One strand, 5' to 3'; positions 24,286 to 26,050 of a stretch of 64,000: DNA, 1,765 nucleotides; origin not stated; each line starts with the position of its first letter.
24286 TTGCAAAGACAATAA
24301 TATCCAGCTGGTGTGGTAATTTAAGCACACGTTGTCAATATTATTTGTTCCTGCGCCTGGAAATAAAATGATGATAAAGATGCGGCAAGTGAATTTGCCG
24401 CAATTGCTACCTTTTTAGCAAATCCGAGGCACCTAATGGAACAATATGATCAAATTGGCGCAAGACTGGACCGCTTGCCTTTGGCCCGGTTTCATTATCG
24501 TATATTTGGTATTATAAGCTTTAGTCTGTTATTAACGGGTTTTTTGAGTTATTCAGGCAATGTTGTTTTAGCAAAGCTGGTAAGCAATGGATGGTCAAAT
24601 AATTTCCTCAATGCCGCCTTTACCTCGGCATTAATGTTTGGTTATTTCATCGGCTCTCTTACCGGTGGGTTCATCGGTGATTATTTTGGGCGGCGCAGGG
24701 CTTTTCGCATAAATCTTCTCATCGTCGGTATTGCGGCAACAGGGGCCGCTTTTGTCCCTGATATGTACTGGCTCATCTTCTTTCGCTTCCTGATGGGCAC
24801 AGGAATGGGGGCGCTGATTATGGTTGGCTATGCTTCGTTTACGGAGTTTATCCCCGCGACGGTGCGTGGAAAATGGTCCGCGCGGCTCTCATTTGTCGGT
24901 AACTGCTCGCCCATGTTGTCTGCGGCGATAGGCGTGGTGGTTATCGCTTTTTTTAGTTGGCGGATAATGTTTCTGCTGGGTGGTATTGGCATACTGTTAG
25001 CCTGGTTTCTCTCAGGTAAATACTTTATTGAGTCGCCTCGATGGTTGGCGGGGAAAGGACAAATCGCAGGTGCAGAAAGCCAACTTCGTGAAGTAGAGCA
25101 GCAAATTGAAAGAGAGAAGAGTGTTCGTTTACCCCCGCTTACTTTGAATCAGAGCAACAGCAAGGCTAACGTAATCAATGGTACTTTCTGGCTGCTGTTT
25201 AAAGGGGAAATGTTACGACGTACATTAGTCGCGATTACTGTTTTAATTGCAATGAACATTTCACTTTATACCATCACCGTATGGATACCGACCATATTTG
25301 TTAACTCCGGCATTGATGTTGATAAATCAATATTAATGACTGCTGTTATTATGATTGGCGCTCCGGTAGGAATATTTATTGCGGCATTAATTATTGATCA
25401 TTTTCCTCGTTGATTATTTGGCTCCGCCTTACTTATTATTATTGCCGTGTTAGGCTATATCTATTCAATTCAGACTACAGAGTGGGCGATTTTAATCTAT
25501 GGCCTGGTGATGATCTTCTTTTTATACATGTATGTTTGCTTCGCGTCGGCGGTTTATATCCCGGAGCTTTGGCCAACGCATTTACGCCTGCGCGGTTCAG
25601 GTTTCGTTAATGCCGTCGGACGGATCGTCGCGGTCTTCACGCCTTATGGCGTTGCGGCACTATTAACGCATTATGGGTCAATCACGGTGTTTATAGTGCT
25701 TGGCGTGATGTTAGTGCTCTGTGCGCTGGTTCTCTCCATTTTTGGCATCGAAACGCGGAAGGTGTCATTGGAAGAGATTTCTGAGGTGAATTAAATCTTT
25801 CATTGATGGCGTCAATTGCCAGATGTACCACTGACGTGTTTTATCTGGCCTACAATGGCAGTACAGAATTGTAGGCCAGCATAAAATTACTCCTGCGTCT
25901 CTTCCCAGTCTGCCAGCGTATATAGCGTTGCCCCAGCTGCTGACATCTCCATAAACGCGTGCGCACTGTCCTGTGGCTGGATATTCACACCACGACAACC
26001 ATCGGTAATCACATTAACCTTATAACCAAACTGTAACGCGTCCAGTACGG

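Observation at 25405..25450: In-frame TGA splits the MFS transporter gene ydjE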

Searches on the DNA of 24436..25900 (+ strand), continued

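Call 46: get_annotated_region(hit=H14, flank=200)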
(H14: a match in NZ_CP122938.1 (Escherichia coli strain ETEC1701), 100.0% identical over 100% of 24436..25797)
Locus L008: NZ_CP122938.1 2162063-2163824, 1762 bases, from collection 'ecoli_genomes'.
description: Escherichia coli strain ETEC1701 chromosome, complete genome
organism: Escherichia coli strain ETEC1701 (NCBI taxid 562)
replicon: chromosome; assembly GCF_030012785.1
host: Sus scrofa; source: feces; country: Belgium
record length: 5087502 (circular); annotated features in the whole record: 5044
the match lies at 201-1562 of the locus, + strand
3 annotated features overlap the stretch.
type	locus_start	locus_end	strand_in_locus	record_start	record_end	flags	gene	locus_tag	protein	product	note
CDS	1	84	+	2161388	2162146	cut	ydjF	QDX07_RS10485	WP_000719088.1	DeoR/GlpR family DNA-binding transcription regulator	-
CDS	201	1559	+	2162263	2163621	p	ydjE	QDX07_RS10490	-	MFS transporter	internal stop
CDS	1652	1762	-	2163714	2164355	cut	pncA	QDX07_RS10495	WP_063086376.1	bifunctional nicotinamidase/pyrazinamidase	-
